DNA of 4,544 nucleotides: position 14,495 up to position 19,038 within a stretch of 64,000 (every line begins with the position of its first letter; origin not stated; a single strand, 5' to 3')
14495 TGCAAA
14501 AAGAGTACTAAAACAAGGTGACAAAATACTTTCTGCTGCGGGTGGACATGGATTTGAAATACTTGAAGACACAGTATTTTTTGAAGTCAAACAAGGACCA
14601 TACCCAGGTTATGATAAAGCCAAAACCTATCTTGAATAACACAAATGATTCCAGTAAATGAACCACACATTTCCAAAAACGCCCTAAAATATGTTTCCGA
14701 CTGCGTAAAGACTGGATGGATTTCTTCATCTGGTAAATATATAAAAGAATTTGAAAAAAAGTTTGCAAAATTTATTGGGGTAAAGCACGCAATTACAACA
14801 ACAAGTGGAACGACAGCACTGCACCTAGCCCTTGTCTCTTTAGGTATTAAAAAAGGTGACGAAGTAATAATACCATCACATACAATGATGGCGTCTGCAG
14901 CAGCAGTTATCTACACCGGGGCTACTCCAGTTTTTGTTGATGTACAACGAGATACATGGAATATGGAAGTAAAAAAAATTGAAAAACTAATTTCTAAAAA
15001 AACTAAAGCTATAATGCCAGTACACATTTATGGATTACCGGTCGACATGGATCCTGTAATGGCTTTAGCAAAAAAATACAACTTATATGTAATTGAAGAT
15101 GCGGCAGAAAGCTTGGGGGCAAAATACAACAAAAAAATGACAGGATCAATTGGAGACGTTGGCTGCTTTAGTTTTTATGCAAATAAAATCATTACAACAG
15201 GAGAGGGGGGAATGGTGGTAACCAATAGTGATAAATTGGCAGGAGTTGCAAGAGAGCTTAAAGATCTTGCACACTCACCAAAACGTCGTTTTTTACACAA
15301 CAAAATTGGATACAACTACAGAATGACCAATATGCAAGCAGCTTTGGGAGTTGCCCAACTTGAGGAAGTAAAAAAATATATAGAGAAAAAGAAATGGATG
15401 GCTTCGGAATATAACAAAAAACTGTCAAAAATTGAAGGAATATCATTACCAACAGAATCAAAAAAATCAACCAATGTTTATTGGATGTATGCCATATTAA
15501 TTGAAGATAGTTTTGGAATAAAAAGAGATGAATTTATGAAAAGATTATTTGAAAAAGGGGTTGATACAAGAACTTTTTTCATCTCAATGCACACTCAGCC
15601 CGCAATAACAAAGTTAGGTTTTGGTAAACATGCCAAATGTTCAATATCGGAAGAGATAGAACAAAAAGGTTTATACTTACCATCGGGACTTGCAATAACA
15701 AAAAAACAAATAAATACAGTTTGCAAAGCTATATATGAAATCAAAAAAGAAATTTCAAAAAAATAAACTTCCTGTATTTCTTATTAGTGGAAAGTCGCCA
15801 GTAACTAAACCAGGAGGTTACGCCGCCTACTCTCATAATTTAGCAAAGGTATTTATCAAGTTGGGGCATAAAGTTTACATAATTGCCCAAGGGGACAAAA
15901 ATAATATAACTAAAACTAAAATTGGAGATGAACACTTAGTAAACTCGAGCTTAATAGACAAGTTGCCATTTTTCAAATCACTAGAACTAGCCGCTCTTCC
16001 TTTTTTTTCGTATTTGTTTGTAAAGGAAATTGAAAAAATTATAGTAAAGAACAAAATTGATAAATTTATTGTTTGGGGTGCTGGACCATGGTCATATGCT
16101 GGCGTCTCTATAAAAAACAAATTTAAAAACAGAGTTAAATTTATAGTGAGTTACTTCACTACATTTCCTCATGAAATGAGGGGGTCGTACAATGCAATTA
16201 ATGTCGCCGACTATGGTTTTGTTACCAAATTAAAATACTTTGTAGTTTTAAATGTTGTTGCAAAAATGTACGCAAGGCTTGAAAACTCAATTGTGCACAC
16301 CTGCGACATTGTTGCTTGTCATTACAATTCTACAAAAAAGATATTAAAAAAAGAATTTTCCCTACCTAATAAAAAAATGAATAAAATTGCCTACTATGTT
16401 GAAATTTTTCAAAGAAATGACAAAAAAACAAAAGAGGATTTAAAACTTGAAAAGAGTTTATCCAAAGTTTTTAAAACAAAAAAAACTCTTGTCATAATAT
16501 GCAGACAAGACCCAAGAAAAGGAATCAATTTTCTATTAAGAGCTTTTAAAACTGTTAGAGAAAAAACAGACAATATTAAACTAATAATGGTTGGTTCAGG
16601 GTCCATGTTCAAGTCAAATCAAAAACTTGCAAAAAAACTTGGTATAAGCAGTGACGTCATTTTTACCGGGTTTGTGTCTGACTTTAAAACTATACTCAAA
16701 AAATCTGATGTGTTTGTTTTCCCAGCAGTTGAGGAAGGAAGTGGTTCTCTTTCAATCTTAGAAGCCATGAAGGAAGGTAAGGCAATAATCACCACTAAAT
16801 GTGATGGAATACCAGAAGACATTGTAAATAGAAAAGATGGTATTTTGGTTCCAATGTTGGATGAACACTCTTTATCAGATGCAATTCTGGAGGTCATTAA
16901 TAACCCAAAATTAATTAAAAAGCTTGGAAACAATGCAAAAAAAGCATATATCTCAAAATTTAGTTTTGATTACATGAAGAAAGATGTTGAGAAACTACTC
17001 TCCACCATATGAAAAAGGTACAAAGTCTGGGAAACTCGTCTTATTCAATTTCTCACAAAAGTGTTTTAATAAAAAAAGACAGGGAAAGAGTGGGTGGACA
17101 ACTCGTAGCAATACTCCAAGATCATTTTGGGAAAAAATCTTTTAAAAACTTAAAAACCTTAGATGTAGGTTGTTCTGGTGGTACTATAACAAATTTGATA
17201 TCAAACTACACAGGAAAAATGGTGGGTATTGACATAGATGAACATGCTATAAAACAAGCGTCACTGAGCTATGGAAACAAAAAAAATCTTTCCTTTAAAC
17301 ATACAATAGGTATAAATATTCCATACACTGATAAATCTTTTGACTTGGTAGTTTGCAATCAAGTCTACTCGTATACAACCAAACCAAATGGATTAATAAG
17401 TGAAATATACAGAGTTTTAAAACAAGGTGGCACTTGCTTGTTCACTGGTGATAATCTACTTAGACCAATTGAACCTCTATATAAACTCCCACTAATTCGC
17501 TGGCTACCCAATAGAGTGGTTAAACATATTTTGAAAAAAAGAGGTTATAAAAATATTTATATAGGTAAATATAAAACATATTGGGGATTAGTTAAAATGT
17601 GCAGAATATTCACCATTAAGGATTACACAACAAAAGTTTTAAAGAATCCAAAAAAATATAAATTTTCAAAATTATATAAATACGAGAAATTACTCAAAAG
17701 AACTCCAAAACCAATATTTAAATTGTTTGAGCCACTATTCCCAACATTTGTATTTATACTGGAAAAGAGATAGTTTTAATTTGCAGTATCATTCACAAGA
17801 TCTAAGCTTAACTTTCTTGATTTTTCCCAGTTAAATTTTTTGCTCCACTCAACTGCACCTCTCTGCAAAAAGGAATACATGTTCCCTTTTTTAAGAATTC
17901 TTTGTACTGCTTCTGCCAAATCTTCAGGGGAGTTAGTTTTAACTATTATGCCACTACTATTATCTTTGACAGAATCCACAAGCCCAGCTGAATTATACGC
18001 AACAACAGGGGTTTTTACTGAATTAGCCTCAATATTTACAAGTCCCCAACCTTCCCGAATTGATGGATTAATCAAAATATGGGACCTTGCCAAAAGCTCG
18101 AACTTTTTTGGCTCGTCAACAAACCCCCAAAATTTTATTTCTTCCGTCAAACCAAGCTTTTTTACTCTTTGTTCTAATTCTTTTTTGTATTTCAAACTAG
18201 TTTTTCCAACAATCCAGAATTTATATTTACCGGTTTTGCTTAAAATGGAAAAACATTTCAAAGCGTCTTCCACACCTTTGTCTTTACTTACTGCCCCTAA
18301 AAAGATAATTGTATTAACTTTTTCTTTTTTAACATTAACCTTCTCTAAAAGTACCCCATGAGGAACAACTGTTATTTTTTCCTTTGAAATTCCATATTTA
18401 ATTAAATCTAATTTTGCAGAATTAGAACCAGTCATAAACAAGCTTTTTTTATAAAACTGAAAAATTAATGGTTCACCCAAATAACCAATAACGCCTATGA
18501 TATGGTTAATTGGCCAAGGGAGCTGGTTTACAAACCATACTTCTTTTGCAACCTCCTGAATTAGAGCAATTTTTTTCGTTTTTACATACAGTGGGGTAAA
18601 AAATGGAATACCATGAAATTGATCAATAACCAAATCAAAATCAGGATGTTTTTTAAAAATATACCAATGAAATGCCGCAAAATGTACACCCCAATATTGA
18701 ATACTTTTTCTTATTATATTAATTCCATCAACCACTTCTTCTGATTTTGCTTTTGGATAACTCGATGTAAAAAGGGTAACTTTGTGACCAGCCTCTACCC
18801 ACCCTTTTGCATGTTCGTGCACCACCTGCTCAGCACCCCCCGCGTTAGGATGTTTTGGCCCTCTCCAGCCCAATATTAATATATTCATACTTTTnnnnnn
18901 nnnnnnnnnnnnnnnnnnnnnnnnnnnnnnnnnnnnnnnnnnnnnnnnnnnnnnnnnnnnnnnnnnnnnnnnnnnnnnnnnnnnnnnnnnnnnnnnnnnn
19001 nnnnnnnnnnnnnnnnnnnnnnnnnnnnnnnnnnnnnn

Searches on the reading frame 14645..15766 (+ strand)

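Call 52: search_protein_families(library=pfam, proteins=[window:14645-15766:+], max_evalue=0.001)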
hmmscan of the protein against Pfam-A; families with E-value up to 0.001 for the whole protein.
window:14645-15766:+ (373 aa): 4 families
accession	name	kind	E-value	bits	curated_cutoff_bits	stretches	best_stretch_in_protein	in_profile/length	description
PF01041.23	DegT_DnrJ_EryC1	-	4.5e-123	411.5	19.8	1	9-363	3-359/360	DegT/DnrJ/EryC1/StrS aminotransferase family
PF01212.27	Beta_elim_lyase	-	1.3e-11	44.8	27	1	34-270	35-275/288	Beta-eliminating lyase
PF01053.26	Cys_Met_Meta_PP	-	4.5e-06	25.9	27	1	35-153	56-174/381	Cys/Met metabolism PLP-dependent enzyme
PF01276.26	OKR_DC_1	-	0.00022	20.5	27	1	33-107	68-142/417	Orn/Lys/Arg decarboxylase, major domain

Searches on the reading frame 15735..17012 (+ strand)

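Call 52: search_protein_families(library=pfam, proteins=[window:15735-17012:+], max_evalue=0.001)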
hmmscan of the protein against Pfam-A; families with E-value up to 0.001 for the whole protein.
window:15735-17012:+ (425 aa): 3 families
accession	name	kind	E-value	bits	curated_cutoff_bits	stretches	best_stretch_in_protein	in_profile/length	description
PF00534.26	Glycos_transf_1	-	1.2e-35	123.1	26.4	1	245-403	11-171/172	Glycosyl transferases group 1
PF13692.12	Glyco_trans_1_4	-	1.3e-32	113.5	27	1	250-390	2-142/142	Glycosyl transferases group 1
PF13439.12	Glyco_transf_4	-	8.4e-11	42.6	28.5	1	26-215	1-159/170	Glycosyltransferase Family 4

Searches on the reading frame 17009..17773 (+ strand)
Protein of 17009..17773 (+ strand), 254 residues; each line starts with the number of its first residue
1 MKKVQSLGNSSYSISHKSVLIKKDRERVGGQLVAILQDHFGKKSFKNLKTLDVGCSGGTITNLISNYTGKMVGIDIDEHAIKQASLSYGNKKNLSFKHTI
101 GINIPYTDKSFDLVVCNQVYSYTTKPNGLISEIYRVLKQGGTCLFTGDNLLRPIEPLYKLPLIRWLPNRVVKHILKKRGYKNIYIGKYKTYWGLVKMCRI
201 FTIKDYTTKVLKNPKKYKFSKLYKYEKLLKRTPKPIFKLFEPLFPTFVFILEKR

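Call 52: search_protein_families(library=pfam, proteins=[window:17009-17773:+], max_evalue=0.001)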
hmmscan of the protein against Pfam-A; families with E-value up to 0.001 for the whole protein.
window:17009-17773:+ (254 aa): 11 families
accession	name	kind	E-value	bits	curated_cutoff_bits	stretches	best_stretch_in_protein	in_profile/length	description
PF08241.18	Methyltransf_11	-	2.5e-20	73.3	21.2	1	51-145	1-95/95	Methyltransferase domain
PF13847.12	Methyltransf_31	-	9.1e-18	64.8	27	1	46-146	3-110/145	Methyltransferase domain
PF13649.12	Methyltransf_25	-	5.3e-16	59.5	27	1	51-141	2-97/97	Methyltransferase domain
PF08242.18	Methyltransf_12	-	5.9e-15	56.2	30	1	51-142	1-97/98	Methyltransferase domain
PF13489.12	Methyltransf_23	-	1.9e-11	44.4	27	1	40-148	16-119/164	Methyltransferase domain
PF01209.24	Ubie_methyltran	-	1.2e-08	35.1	20.1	1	47-145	48-151/233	ubiE/COQ5 methyltransferase family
PF05401.17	NodS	-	1.4e-07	32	24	1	49-145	46-144/201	Nodulation protein S (NodS)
PF07021.18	MetW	-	2.8e-05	24.3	21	1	49-139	16-104/193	Methionine biosynthesis protein MetW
PF06325.19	PrmA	-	7.2e-05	22.9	22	1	49-147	164-260/296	Ribosomal protein L11 methyltransferase (PrmA)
PF05175.20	MTS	-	0.00067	19.8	23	1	35-118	22-106/170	Methyltransferase small domain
PF03291.22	mRNA_G-N7_MeTrfase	-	0.00077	19.1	26.6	0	42-95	54-111/315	mRNA (guanine-N(7))-methyltransferase domain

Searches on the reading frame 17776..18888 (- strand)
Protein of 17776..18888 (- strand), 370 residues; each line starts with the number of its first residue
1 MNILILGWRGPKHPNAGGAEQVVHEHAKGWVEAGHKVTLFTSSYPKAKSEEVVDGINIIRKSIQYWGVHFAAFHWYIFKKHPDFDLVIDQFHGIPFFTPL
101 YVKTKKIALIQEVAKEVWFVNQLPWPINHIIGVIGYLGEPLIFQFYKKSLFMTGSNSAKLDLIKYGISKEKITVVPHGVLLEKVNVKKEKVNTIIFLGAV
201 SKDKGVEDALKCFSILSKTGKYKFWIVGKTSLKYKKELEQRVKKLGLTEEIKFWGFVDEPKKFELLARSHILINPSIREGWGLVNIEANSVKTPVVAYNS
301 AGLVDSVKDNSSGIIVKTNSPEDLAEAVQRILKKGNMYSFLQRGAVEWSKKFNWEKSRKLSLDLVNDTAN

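Call 52: search_protein_families(library=pfam, proteins=[window:17776-18888:-], max_evalue=0.001)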
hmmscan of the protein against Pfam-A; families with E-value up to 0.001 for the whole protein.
window:17776-18888:- (370 aa): 5 families
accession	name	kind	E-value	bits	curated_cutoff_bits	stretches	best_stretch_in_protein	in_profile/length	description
PF00534.26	Glycos_transf_1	-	6.7e-36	123.8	26.4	1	183-339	7-163/172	Glycosyl transferases group 1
PF13692.12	Glyco_trans_1_4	-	2.3e-28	99.7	27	1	192-333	2-141/142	Glycosyl transferases group 1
PF13439.12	Glyco_transf_4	-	2.7e-14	54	28.5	1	17-182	2-169/170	Glycosyltransferase Family 4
PF20706.3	GT4-conflict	-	2e-10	40.7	26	1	184-318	190-336/385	Family 4 Glycosyltransferase in conflict systems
PF13579.12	Glyco_trans_4_4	-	1.3e-05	26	29.7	1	17-176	1-156/158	Glycosyl transferase 4-like domain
